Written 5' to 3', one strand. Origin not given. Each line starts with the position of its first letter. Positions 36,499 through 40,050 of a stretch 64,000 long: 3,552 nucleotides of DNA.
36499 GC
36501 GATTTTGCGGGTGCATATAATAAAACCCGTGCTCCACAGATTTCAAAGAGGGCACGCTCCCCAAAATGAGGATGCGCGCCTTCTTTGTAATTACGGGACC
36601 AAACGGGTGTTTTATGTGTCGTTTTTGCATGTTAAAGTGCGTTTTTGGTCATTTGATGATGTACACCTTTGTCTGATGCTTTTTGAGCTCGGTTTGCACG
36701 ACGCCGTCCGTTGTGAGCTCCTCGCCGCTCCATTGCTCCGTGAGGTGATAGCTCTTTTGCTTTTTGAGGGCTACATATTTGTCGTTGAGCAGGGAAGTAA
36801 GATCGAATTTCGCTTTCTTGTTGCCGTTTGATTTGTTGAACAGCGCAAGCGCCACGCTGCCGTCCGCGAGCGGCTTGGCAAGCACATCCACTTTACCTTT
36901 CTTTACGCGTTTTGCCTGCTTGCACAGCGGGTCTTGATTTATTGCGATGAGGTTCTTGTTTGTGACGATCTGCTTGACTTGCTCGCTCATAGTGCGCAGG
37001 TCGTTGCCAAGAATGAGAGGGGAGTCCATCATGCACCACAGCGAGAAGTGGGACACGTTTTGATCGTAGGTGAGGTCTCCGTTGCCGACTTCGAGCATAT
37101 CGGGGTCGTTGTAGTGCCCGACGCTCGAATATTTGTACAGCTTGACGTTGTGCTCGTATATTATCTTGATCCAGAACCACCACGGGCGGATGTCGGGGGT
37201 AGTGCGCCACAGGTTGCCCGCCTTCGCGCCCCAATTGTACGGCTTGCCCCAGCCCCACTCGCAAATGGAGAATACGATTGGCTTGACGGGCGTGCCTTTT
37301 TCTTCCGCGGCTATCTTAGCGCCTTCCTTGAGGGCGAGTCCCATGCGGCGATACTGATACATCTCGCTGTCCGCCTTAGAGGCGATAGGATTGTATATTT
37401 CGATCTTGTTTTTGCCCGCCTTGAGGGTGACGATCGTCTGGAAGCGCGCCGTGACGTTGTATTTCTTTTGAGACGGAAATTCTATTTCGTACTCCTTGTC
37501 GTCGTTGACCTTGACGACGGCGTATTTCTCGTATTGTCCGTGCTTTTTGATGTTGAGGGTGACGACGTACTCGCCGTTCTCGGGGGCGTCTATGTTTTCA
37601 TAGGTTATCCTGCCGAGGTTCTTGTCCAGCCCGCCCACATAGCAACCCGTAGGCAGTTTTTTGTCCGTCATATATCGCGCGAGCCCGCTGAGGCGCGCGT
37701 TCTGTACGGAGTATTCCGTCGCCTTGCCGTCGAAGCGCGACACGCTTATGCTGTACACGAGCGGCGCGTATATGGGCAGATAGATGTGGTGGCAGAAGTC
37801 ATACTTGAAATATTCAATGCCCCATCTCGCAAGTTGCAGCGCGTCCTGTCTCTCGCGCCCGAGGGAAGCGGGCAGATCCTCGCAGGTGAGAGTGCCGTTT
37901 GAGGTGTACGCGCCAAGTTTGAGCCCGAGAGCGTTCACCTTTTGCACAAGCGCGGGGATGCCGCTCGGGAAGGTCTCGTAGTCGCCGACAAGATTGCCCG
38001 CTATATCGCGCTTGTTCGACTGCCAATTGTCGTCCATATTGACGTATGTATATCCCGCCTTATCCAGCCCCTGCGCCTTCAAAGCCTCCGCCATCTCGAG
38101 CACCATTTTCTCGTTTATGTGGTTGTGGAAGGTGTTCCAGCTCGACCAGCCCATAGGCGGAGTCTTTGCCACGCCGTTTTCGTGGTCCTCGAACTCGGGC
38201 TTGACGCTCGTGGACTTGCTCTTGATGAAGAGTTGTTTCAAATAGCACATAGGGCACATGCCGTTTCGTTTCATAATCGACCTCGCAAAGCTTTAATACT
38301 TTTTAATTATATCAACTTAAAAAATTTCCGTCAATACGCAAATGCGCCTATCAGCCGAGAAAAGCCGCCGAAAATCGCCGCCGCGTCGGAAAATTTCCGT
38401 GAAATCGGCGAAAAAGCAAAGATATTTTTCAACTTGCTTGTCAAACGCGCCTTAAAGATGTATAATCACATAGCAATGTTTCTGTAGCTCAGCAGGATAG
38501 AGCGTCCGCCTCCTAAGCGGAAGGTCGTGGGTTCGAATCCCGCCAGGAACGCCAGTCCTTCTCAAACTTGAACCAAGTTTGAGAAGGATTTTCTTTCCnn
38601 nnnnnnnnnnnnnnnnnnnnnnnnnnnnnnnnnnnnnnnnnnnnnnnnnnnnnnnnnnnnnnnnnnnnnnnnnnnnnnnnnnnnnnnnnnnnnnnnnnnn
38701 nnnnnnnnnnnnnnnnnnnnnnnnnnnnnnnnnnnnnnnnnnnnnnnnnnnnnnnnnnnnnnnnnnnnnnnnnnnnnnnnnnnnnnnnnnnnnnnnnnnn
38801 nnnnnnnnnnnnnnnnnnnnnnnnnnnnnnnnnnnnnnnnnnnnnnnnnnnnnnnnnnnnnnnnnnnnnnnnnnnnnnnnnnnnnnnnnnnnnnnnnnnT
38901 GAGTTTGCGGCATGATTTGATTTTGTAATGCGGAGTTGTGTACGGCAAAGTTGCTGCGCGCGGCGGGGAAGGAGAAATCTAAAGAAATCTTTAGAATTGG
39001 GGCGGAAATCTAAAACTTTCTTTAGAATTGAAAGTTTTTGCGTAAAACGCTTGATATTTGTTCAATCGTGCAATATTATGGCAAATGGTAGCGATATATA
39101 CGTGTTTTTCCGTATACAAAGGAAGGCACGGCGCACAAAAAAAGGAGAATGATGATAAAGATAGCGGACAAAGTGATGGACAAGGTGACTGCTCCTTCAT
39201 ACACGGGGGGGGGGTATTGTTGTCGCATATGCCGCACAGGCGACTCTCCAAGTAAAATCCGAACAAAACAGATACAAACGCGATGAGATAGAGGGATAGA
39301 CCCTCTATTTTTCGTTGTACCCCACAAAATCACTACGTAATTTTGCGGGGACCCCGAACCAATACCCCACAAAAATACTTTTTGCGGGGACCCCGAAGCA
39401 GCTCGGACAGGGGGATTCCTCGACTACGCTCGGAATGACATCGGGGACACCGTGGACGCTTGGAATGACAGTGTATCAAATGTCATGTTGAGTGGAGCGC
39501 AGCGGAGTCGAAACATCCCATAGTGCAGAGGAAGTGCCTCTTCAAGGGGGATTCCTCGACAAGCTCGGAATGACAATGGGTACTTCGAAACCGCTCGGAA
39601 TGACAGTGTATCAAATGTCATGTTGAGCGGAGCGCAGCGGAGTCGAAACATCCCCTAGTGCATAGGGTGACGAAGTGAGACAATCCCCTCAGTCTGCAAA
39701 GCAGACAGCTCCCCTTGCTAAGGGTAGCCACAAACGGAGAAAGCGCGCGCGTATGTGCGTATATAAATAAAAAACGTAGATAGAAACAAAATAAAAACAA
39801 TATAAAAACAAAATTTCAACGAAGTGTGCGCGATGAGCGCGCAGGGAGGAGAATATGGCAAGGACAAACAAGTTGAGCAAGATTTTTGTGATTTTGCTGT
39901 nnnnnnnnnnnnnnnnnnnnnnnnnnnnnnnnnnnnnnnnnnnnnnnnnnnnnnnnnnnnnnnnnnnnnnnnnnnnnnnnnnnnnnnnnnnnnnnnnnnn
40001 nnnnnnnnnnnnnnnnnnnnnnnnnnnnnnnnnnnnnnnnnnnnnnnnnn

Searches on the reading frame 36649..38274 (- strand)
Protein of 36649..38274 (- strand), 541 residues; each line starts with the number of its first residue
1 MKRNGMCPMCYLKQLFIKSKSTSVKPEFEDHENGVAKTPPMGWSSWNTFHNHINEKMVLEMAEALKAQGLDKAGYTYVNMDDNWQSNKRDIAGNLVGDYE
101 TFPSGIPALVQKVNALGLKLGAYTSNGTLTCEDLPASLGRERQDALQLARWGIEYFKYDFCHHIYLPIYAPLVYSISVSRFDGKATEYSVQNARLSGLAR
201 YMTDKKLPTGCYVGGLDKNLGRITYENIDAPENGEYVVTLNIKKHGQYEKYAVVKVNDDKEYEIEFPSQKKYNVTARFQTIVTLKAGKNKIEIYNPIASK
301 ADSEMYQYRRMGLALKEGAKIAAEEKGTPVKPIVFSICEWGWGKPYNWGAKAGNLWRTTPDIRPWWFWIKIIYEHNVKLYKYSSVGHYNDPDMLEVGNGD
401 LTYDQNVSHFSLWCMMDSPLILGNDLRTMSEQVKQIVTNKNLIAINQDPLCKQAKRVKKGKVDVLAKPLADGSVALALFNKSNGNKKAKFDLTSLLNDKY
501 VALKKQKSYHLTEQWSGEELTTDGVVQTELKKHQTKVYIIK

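Call 31: search_protein_families(library=pfam, proteins=[window:36649-38274:-])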
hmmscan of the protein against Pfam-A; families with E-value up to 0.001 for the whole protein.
window:36649-38274:- (541 aa): 2 families
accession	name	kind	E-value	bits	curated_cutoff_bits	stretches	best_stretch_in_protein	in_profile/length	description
PF16499.11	Melibiase_2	-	8.6e-52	176.6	23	2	38-162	1-135/284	Alpha galactosidase A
PF17801.7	Melibiase_C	-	4.5e-13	49.5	22.9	1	460-539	2-70/71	Alpha galactosidase C-terminal beta sandwich domain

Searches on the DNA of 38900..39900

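Call 80: search_rna_families(source=window, start=38900, end=39900, threshold=evalue, max_evalue=5)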
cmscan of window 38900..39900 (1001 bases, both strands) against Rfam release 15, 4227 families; matches with E-value up to 5: 2.
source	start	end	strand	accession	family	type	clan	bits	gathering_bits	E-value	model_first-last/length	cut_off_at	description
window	39321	39349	-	RF00743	mir-308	Gene; miRNA;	-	15.7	60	4.5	1-63/63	no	mir-308 microRNA precursor family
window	39343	39394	+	RF01068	Guanidine-II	Cis-reg; riboswitch;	-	14.3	32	4.1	1-48/48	no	Guanidine-II riboswitch aptamer (mini-ykkC)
